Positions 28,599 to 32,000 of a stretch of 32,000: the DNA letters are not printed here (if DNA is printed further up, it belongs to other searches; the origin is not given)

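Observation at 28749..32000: Giant ORF missing from the ORF track: DUF4011 SF1 helicase, an Hhe-like single-gene defence candidate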

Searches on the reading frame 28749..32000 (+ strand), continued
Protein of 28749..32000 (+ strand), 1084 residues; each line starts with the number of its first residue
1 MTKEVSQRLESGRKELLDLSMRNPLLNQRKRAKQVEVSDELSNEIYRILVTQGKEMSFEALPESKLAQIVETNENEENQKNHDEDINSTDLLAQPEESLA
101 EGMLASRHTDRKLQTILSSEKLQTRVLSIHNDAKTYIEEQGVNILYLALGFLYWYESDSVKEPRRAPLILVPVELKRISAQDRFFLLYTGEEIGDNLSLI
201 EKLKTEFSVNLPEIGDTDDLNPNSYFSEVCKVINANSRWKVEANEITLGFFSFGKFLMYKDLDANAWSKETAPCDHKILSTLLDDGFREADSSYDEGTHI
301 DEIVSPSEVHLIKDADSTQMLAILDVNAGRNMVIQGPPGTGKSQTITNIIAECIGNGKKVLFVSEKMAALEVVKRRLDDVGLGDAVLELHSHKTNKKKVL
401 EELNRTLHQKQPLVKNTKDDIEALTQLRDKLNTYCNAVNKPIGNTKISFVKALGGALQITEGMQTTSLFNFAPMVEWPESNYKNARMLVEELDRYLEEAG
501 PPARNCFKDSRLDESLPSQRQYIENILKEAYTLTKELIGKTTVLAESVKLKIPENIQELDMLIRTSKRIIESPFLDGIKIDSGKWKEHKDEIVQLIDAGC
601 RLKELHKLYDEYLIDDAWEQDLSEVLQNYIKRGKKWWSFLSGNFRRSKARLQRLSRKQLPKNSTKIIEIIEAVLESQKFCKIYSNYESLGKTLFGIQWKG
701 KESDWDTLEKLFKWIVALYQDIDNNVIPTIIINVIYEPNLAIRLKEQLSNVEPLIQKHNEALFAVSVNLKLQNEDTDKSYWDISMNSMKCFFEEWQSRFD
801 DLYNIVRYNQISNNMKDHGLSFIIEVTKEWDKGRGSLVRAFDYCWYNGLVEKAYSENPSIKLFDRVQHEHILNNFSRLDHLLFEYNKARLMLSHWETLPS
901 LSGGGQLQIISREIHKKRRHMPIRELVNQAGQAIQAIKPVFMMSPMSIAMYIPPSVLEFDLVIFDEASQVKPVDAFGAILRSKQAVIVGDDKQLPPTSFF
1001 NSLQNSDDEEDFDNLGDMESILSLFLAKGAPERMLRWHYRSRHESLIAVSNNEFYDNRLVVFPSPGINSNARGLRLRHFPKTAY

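Call 12: find_homologous_proteins(query=window:28749-32000:+)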
Query window:28749-32000:+ (1084 aa): 7993 proteins with E <= 0.001 among 8000 candidates; the best 120 are listed.
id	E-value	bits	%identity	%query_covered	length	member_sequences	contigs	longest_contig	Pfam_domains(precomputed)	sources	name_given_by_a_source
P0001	0.0e+0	2450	100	100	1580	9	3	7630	PF11784.14,PF13195.12,PF13087.13,PF13086.13,PF13604.13,PF13245.13,PF18741.8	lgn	-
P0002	0.0e+0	1552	63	100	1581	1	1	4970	PF11784.14,PF13195.12,PF13087.13,PF13086.13,PF13245.13,PF18741.8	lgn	-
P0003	0.0e+0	1532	63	100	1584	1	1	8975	PF11784.14,PF13195.12,PF13087.13,PF13086.13,PF13245.13,PF18741.8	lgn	-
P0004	0.0e+0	1524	62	100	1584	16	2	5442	PF11784.14,PF13195.12,PF13087.13,PF13086.13,PF13604.13,PF13245.13,PF18741.8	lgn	-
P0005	0.0e+0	1508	61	100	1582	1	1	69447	PF11784.14,PF13195.12,PF13087.13,PF13086.13,PF13245.13,PF18741.8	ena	-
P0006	0.0e+0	1480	60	100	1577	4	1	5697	PF11784.14,PF13195.12,PF13087.13,PF13086.13,PF13604.13,PF13245.13,PF18741.8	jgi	jgi:very-short-patch-repair endonuclease/DNA polymerase III delta prime subunit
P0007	0.0e+0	1470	59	100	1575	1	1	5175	PF11784.14,PF13195.12,PF13087.13,PF13086.13,PF13604.13,PF13245.13,PF18741.8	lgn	-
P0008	0.0e+0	1466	59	100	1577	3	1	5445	PF11784.14,PF13195.12,PF13087.13,PF13086.13,PF13245.13,PF18741.8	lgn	-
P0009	0.0e+0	1464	60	100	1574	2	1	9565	PF11784.14,PF13195.12,PF13087.13,PF13086.13,PF13245.13,PF18741.8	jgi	-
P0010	0.0e+0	1455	59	100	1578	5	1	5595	PF11784.14,PF13195.12,PF13087.13,PF13086.13,PF13604.13,PF13245.13,PF18741.8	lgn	-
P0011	0.0e+0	1446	59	100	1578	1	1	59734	PF11784.14,PF13195.12,PF13087.13,PF13086.13,PF13604.13,PF13245.13,PF18741.8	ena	-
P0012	0.0e+0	1446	59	100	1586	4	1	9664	PF11784.14,PF13195.12,PF13087.13,PF13086.13,PF13245.13,PF18741.8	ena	-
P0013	0.0e+0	1442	58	100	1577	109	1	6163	PF11784.14,PF13195.12,PF13087.13,PF13086.13,PF13604.13,PF13245.13,PF18741.8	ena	-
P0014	0.0e+0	1435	58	100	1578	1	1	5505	PF11784.14,PF13195.12,PF13087.13,PF13086.13,PF13245.13,PF18741.8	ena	-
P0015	0.0e+0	1434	58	100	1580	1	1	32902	PF11784.14,PF13195.12,PF13087.13,PF13086.13,PF13245.13,PF18741.8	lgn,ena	-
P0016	0.0e+0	1433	59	100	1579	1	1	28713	PF11784.14,PF13195.12,PF13087.13,PF13086.13,PF13604.13,PF13245.13,PF18741.8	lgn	-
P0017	0.0e+0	1432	58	100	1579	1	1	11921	PF11784.14,PF13195.12,PF13087.13,PF13086.13,PF13245.13,PF18741.8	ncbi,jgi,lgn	-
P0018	0.0e+0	1432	58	100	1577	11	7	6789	PF11784.14,PF13195.12,PF13087.13,PF13086.13,PF13245.13,PF18741.8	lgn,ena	-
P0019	0.0e+0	1431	58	100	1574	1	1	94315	PF11784.14,PF13195.12,PF13087.13,PF13086.13,PF13245.13,PF18741.8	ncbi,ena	-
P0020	0.0e+0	1427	58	100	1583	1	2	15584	PF11784.14,PF13195.12,PF13087.13,PF13086.13,PF13245.13,PF18741.8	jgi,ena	jgi:very-short-patch-repair endonuclease/DNA polymerase III delta prime subunit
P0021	0.0e+0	1422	58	100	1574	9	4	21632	PF11784.14,PF13195.12,PF13087.13,PF13086.13,PF13245.13,PF18741.8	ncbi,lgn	ncbi:MAG: DUF3320 domain-containing protein [Chlorobiaceae bacterium]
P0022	0.0e+0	1421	58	100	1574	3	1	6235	PF11784.14,PF13195.12,PF13087.13,PF13086.13,PF13245.13,PF18741.8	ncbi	-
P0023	0.0e+0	1404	58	100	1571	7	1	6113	PF11784.14,PF13195.12,PF13087.13,PF13086.13,PF13604.13,PF13245.13,PF18741.8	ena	-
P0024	0.0e+0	1392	57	100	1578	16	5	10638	PF11784.14,PF13195.12,PF13087.13,PF13086.13,PF13245.13,PF18741.8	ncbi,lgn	ncbi:MAG: DUF3320 domain-containing protein [Deltaproteobacteria bacterium]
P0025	0.0e+0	1381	58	100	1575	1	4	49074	PF11784.14,PF13195.12,PF13087.13,PF13086.13,PF13245.13,PF18741.8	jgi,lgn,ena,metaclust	metaclust:\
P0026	0.0e+0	1374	56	100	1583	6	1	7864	PF11784.14,PF13195.12,PF13087.13,PF13086.13,PF13245.13,PF18741.8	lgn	-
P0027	0.0e+0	1373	56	100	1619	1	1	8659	PF11784.14,PF13195.12,PF13087.13,PF13086.13,PF13245.13,PF18741.8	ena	-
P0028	0.0e+0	1364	56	100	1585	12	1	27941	PF11784.14,PF13195.12,PF13087.13,PF13086.13,PF13245.13,PF18741.8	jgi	-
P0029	0.0e+0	1364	56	100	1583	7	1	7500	PF11784.14,PF13195.12,PF13087.13,PF13086.13,PF13604.13,PF13245.13,PF18741.8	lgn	-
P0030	0.0e+0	1362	56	100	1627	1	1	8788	PF11784.14,PF13195.12,PF13087.13,PF13086.13,PF13604.13,PF13245.13,PF18741.8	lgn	-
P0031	0.0e+0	1362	56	100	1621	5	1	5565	PF11784.14,PF13195.12,PF13087.13,PF13086.13,PF13604.13,PF13245.13,PF18741.8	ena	-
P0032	0.0e+0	1356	56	100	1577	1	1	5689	PF11784.14,PF13195.12,PF13087.13,PF13086.13,PF13245.13,PF18741.8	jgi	-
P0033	0.0e+0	1356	55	100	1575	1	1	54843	PF11784.14,PF13195.12,PF13087.13,PF13086.13,PF13604.13,PF13245.13,PF18741.8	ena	-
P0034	0.0e+0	1355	56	100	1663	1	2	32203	PF11784.14,PF13195.12,PF13087.13,PF13086.13,PF13604.13,PF13245.13,PF18741.8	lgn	-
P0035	0.0e+0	1354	56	100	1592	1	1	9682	PF11784.14,PF13195.12,PF13087.13,PF13086.13,PF13245.13,PF18741.8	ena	-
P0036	0.0e+0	1352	56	100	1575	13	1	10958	PF11784.14,PF13195.12,PF13087.13,PF13086.13,PF13245.13,PF18741.8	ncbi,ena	-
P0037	0.0e+0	1346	56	100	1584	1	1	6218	PF11784.14,PF13195.12,PF13087.13,PF13086.13,PF13245.13,PF18741.8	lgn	-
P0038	0.0e+0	1332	54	100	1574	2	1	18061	PF11784.14,PF13195.12,PF13087.13,PF13086.13,PF13604.13,PF13245.13,PF18741.8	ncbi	-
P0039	0.0e+0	1317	54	100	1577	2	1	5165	PF11784.14,PF13195.12,PF13087.13,PF13086.13,PF13245.13,PF18741.8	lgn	-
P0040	0.0e+0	1306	54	100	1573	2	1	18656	PF11784.14,PF13195.12,PF13087.13,PF13086.13,PF13604.13,PF13245.13,PF18741.8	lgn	-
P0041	0.0e+0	1303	55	100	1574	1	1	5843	PF11784.14,PF13195.12,PF13087.13,PF13086.13,PF01695.24,PF13604.13,PF13245.13,PF18741.8,PF20720.4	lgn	-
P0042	0.0e+0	1294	58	92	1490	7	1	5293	PF11784.14,PF13195.12,PF13087.13,PF13086.13,PF13245.13,PF18741.8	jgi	-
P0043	0.0e+0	1279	55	97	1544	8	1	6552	PF11784.14,PF13195.12,PF13087.13,PF13086.13,PF13604.13,PF13245.13,PF18741.8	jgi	-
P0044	0.0e+0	1272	53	100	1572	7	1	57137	PF11784.14,PF13195.12,PF13087.13,PF13086.13,PF13245.13,PF18741.8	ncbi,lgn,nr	ncbi:MAG: DUF3320 domain-containing protein [Prosthecochloris sp.]|nr:DUF3320 domain-containing prot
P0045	0.0e+0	1255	53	99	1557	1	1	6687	PF11784.14,PF13195.12,PF13087.13,PF13086.13,PF13604.13,PF13245.13,PF18741.8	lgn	-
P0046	0.0e+0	1247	52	100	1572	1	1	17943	PF11784.14,PF13195.12,PF13087.13,PF13086.13,PF13604.13,PF13245.13,PF18741.8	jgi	-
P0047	0.0e+0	1225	51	100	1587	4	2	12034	PF11784.14,PF13195.12,PF13087.13,PF13086.13,PF13604.13,PF13245.13,PF18741.8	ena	-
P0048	0.0e+0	1192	50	100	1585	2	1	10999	PF11784.14,PF13195.12,PF13087.13,PF13086.13,PF13604.13,PF13245.13,PF18741.8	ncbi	-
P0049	0.0e+0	1185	51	100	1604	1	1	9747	PF11784.14,PF13195.12,PF13087.13,PF13086.13,PF13604.13,PF13245.13,PF18741.8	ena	-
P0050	0.0e+0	1184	49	100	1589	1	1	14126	PF11784.14,PF13195.12,PF13087.13,PF13086.13,PF13604.13,PF13245.13,PF18741.8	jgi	jgi:very-short-patch-repair endonuclease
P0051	0.0e+0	1180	50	100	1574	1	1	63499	PF11784.14,PF13195.12,PF13087.13,PF13086.13,PF13604.13,PF13245.13,PF18741.8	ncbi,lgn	ncbi:MAG: DUF3320 domain-containing protein [Nitrospirales bacterium]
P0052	0.0e+0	1172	50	100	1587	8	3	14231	PF11784.14,PF13195.12,PF13087.13,PF13086.13,PF13604.13,PF13245.13,PF18741.8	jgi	-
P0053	0.0e+0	1165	50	100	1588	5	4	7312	PF11784.14,PF13195.12,PF13087.13,PF13086.13,PF13604.13,PF13245.13,PF18741.8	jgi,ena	jgi:very-short-patch-repair endonuclease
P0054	0.0e+0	1135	48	100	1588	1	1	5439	PF11784.14,PF13195.12,PF13087.13,PF13086.13,PF13245.13,PF18741.8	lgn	-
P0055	0.0e+0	1127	49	100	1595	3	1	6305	PF11784.14,PF13195.12,PF13087.13,PF13086.13,PF13604.13,PF13245.13,PF18741.8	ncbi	-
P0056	0.0e+0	1116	49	100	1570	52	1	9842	PF11784.14,PF13195.12,PF13087.13,PF13086.13,PF13245.13,PF18741.8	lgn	-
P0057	0.0e+0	1116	49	100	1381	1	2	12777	PF13195.12,PF13087.13,PF13086.13,PF00270.36,PF13604.13,PF13245.13,PF18741.8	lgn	-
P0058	0.0e+0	1112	48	100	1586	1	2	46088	PF11784.14,PF13195.12,PF13087.13,PF13086.13,PF13604.13,PF13245.13,PF18741.8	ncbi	-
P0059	0.0e+0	1111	45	99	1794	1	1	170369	PF11784.14,PF13195.12,PF13087.13,PF13086.13,PF13245.13,PF18741.8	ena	-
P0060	0.0e+0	1109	47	100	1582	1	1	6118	PF11784.14,PF13195.12,PF13087.13,PF13086.13,PF13604.13,PF13245.13,PF18741.8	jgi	jgi:hypothetical protein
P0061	0.0e+0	1105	48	100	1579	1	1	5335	PF11784.14,PF13195.12,PF13087.13,PF13086.13,PF13604.13,PF13245.13,PF18741.8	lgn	-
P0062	0.0e+0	1098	49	100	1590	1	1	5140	PF11784.14,PF13195.12,PF13087.13,PF13086.13,PF00270.36,PF13604.13,PF13245.13,PF18741.8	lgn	-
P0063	0.0e+0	1095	48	100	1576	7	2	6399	PF11784.14,PF13195.12,PF13087.13,PF13086.13,PF13245.13,PF18741.8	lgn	-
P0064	0.0e+0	1093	48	100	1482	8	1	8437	PF13195.12,PF13087.13,PF13086.13,PF13604.13,PF13245.13,PF18741.8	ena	-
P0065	0.0e+0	1082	44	100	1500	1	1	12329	PF13195.12,PF13087.13,PF13086.13,PF13604.13,PF13245.13,PF18741.8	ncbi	-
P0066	0.0e+0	1077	45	100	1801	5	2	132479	PF11784.14,PF13195.12,PF13087.13,PF13086.13,PF13245.13,PF18741.8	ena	-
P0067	0.0e+0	1077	47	100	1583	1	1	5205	PF11784.14,PF13195.12,PF13087.13,PF13086.13,PF13604.13,PF13245.13,PF18741.8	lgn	-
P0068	0.0e+0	1076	44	99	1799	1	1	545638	PF11784.14,PF13195.12,PF13087.13,PF13086.13,PF13245.13,PF18741.8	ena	-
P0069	0.0e+0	1076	57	76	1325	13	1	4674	PF11784.14,PF13087.13,PF13086.13,PF13604.13,PF13245.13,PF18741.8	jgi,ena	-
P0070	0.0e+0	1074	44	100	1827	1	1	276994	PF11784.14,PF13195.12,PF13087.13,PF13086.13,PF13245.13,PF18741.8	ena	-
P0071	0.0e+0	1072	49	99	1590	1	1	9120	PF11784.14,PF13195.12,PF13087.13,PF13086.13,PF13604.13,PF13245.13,PF18741.8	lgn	-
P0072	0.0e+0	1071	46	100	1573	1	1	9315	PF11784.14,PF13195.12,PF13087.13,PF13086.13,PF13604.13,PF13245.13,PF18741.8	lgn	-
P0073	0.0e+0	1071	45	100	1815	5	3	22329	PF11784.14,PF13195.12,PF13087.13,PF13086.13,PF13245.13,PF18741.8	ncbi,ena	-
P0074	0.0e+0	1070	44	99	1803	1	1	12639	PF11784.14,PF13195.12,PF13087.13,PF13086.13,PF13604.13,PF13245.13,PF18741.8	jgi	-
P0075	0.0e+0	1069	45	100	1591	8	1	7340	PF11784.14,PF13195.12,PF13087.13,PF13086.13,PF13604.13,PF13245.13,PF18741.8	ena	-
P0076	0.0e+0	1067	47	99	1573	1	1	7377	PF11784.14,PF13195.12,PF13087.13,PF13086.13,PF13604.13,PF13245.13,PF18741.8,PF13191.13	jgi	-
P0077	0.0e+0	1066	43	99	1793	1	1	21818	PF11784.14,PF13195.12,PF13087.13,PF13086.13,PF13604.13,PF13245.13,PF18741.8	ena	-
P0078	0.0e+0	1062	43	100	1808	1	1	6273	PF11784.14,PF13195.12,PF13087.13,PF13086.13,PF13604.13,PF13245.13,PF18741.8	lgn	-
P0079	0.0e+0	1061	44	99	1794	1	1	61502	PF11784.14,PF13195.12,PF13087.13,PF13086.13,PF13604.13,PF13245.13,PF18741.8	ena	-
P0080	0.0e+0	1060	46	100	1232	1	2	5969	PF13195.12,PF13087.13,PF13086.13,PF13604.13,PF13245.13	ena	-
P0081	0.0e+0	1060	43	100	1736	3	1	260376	PF11784.14,PF13195.12,PF13087.13,PF13086.13,PF13604.13,PF13245.13,PF18741.8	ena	-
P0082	0.0e+0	1058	47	99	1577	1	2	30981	PF11784.14,PF13195.12,PF13087.13,PF13086.13,PF13604.13,PF13245.13,PF18741.8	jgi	jgi:very-short-patch-repair endonuclease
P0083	0.0e+0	1057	41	68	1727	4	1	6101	PF11784.14,PF13195.12,PF13087.13,PF13086.13,PF13604.13,PF13245.13,PF18741.8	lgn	-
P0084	0.0e+0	1056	48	100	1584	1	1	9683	PF11784.14,PF13195.12,PF13087.13,PF13086.13,PF13245.13,PF18741.8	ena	-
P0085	0.0e+0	1056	47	100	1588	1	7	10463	PF11784.14,PF13195.12,PF13087.13,PF13086.13,PF13604.13,PF13245.13,PF18741.8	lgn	-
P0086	0.0e+0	1055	47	100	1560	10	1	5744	PF11784.14,PF13195.12,PF13087.13,PF13086.13,PF13604.13,PF13245.13,PF18741.8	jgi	jgi:very-short-patch-repair endonuclease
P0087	0.0e+0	1052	44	100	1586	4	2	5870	PF11784.14,PF13195.12,PF13087.13,PF13086.13,PF13604.13,PF13245.13,PF18741.8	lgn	-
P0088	0.0e+0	1048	43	99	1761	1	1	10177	PF11784.14,PF13195.12,PF13087.13,PF13086.13,PF13245.13,PF18741.8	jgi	-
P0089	0.0e+0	1047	48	99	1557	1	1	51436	PF11784.14,PF13195.12,PF13087.13,PF13086.13,PF13245.13,PF18741.8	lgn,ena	-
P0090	0.0e+0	1046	44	99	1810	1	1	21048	PF11784.14,PF13195.12,PF13087.13,PF13086.13,PF13245.13,PF18741.8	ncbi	-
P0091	0.0e+0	1045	46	100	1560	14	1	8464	PF11784.14,PF13195.12,PF13087.13,PF13086.13,PF13604.13,PF13245.13,PF18741.8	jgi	jgi:very-short-patch-repair endonuclease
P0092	0.0e+0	1044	44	99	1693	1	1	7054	PF11784.14,PF13195.12,PF13087.13,PF13086.13,PF13604.13,PF13245.13,PF18741.8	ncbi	-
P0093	0.0e+0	1042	46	100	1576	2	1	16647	PF11784.14,PF13195.12,PF13087.13,PF13086.13,PF13604.13,PF13245.13,PF18741.8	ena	-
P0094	0.0e+0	1041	45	100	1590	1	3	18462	PF11784.14,PF13195.12,PF13087.13,PF13086.13,PF13604.13,PF13245.13,PF18741.8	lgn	-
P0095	0.0e+0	1040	45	100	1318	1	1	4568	PF13195.12,PF13086.13,PF13245.13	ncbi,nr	ncbi:MAG: DUF4011 domain-containing protein, partial [Dehalococcoidia bacterium]|nr:DUF4011 domain-c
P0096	0.0e+0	1038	45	100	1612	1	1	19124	PF11784.14,PF13195.12,PF13087.13,PF13086.13,PF13604.13,PF13245.13,PF18741.8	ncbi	-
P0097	0.0e+0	1037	45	100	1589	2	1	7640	PF11784.14,PF13195.12,PF13087.13,PF13086.13,PF13604.13,PF13245.13,PF18741.8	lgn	-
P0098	0.0e+0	1035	57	76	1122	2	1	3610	PF13087.13,PF13086.13,PF13245.13,PF18741.8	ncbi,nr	ncbi:DUF3320 domain-containing protein [candidate division KSB1 bacterium]|nr:DUF3320 domain-contain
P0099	0.0e+0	1032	46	99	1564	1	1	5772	PF11784.14,PF13195.12,PF13087.13,PF13086.13,PF13604.13,PF13245.13,PF18741.8,PF04851.22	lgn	-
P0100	0.0e+0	1032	45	100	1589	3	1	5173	PF11784.14,PF13195.12,PF13087.13,PF13086.13,PF13604.13,PF13245.13,PF18741.8,PF09848.16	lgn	-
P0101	0.0e+0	1031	44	100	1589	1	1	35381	PF11784.14,PF13195.12,PF13087.13,PF13086.13,PF13604.13,PF13245.13,PF18741.8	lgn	-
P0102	0.0e+0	1029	46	100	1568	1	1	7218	PF11784.14,PF13195.12,PF13087.13,PF13086.13,PF13604.13,PF13245.13,PF18741.8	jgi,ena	-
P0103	0.0e+0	1029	42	100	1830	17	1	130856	PF11784.14,PF13195.12,PF13087.13,PF13086.13,PF18741.8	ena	-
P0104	0.0e+0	1029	44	100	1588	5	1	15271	PF11784.14,PF13195.12,PF13087.13,PF13086.13,PF13604.13,PF13245.13,PF18741.8,PF09848.16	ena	-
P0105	0.0e+0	1028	44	100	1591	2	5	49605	PF11784.14,PF13195.12,PF13087.13,PF13086.13,PF13604.13,PF13245.13,PF18741.8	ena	-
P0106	0.0e+0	1027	45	100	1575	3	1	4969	PF11784.14,PF13195.12,PF13087.13,PF13086.13,PF13245.13,PF18741.8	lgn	-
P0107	0.0e+0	1026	46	100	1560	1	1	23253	PF11784.14,PF13195.12,PF13087.13,PF13086.13,PF13245.13,PF18741.8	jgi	jgi:very-short-patch-repair endonuclease/DNA polymerase III delta prime subunit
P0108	0.0e+0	1025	44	100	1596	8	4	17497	PF11784.14,PF13195.12,PF13087.13,PF13086.13,PF13604.13,PF13245.13,PF18741.8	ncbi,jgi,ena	-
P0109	0.0e+0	1025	45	100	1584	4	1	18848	PF11784.14,PF13195.12,PF13087.13,PF13086.13,PF13604.13,PF13245.13,PF18741.8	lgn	-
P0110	0.0e+0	1024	46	97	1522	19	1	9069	PF11784.14,PF13195.12,PF13087.13,PF13086.13,PF13604.13,PF13245.13,PF18741.8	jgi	jgi:very-short-patch-repair endonuclease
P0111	0.0e+0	1022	43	100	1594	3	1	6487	PF11784.14,PF13195.12,PF13087.13,PF13086.13,PF13604.13,PF13245.13,PF18741.8,PF09848.16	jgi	jgi:very-short-patch-repair endonuclease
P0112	0.0e+0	1021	45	100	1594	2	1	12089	PF11784.14,PF13195.12,PF13087.13,PF13086.13,PF13604.13,PF13245.13,PF18741.8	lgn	-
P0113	0.0e+0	1021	44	100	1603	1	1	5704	PF11784.14,PF13195.12,PF13087.13,PF13086.13,PF13604.13,PF13245.13,PF18741.8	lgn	-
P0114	0.0e+0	1019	45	100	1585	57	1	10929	PF11784.14,PF13195.12,PF13087.13,PF13086.13,PF13604.13,PF13245.13,PF18741.8,PF09848.16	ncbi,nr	ncbi:TPA: DUF3320 domain-containing protein [Klebsiella pneumoniae]|nr:DUF3320 domain-containing pro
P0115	0.0e+0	1018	43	100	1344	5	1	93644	PF13195.12,PF13087.13,PF13086.13,PF13604.13,PF13245.13,PF18741.8,PF09848.16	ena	-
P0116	0.0e+0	1018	44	100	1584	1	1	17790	PF11784.14,PF13195.12,PF13087.13,PF13086.13,PF13604.13,PF13245.13,PF18741.8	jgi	jgi:very-short-patch-repair endonuclease/DNA polymerase III delta prime subunit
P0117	0.0e+0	1018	44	100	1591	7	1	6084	PF11784.14,PF13195.12,PF13087.13,PF13086.13,PF13245.13,PF18741.8,PF09848.16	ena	-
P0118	0.0e+0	1018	45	100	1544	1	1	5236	PF11784.14,PF13195.12,PF13087.13,PF13086.13,PF13604.13,PF13245.13,PF18741.8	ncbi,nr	ncbi:MAG: DUF3320 domain-containing protein, partial [Actinomycetota bacterium]|nr:DUF3320 domain-co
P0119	0.0e+0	1017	44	100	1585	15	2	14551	PF11784.14,PF13195.12,PF13087.13,PF13086.13,PF13604.13,PF13245.13,PF18741.8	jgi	jgi:very-short-patch-repair endonuclease/DNA polymerase III delta prime subunit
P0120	0.0e+0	1017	44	100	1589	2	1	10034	PF11784.14,PF13195.12,PF13087.13,PF13086.13,PF13604.13,PF13245.13,PF18741.8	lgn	-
